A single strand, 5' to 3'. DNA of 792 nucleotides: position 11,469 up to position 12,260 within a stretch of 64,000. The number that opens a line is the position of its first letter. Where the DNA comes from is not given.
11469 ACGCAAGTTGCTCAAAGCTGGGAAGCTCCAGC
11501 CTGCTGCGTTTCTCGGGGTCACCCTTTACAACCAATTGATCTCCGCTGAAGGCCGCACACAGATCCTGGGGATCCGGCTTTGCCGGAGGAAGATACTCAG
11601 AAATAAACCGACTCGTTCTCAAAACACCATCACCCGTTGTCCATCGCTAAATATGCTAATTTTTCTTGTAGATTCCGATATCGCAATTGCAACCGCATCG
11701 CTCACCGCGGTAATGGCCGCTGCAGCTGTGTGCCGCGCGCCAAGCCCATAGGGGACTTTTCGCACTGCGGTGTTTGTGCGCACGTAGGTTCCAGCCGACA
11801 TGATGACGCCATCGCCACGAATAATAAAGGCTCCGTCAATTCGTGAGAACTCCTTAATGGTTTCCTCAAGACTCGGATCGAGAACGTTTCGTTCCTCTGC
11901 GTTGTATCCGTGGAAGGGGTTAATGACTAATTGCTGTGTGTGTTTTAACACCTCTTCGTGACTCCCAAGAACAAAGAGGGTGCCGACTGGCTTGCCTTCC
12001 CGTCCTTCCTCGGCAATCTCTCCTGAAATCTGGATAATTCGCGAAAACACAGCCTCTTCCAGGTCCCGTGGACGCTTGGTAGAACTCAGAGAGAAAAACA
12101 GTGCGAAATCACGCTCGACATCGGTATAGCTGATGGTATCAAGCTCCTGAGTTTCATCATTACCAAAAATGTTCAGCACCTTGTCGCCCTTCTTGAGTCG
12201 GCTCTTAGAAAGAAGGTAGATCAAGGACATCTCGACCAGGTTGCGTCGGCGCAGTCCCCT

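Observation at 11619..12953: Diadenylate cyclase with an N-terminal PTS EIIA input domain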

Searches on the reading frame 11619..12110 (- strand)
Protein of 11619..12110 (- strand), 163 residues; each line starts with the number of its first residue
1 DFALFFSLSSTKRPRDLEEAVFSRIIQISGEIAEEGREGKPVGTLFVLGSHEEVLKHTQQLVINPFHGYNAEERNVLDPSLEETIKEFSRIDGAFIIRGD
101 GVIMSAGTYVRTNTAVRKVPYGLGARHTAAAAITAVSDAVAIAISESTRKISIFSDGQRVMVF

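Call 27: search_solved_structures(query=window:11619-12110:-, max_evalue=0.01, show_alignments=4)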
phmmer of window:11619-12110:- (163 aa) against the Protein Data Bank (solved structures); distinct sequences matched with E-value up to 0.01: 17.
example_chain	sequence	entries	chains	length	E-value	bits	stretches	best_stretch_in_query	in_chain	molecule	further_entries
6gyw_A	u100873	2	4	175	3.8e-07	33.3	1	91-158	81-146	Diadenylate cyclase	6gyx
6gyy_A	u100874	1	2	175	4.7e-07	33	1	91-158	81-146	Diadenylate cyclase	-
8ofo_AAA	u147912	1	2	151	1.7e-06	31.2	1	91-158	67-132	Diadenylate cyclase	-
6hvl_A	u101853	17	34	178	2.5e-05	27.4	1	91-158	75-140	Diadenylate cyclase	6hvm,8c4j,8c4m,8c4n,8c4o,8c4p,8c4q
4rv7_A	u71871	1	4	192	2.8e-05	27.2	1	91-158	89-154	Diadenylate cyclase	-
7dfx_A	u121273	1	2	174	5e-05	26.4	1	90-157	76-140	DAC domain-containing protein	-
7dg0_A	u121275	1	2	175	5.1e-05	26.4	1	90-157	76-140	DAC domain-containing protein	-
6hvn_A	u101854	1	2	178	0.00012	25.2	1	91-158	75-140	Diadenylate cyclase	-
8ofj_B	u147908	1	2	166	0.00029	24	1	87-155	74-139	Diadenylate cyclase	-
8ofg_A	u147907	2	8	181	0.00035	23.7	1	91-158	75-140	Diadenylate cyclase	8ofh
9g69_C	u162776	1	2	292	0.0005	23.2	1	91-158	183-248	Diadenylate cyclase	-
8ogk_A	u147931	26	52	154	0.001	22.2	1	92-158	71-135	Cyclic di-AMP synthase CdaA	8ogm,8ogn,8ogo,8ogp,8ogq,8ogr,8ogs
9g0g_A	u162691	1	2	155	0.0011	22.1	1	92-158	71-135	Cyclic di-AMP synthase CdaA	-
7ojs_H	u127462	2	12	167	0.0013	21.9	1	92-158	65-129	Cyclic di-AMP synthase CdaA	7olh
6huw_A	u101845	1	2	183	0.0014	21.8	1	92-158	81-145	Diadenylate cyclase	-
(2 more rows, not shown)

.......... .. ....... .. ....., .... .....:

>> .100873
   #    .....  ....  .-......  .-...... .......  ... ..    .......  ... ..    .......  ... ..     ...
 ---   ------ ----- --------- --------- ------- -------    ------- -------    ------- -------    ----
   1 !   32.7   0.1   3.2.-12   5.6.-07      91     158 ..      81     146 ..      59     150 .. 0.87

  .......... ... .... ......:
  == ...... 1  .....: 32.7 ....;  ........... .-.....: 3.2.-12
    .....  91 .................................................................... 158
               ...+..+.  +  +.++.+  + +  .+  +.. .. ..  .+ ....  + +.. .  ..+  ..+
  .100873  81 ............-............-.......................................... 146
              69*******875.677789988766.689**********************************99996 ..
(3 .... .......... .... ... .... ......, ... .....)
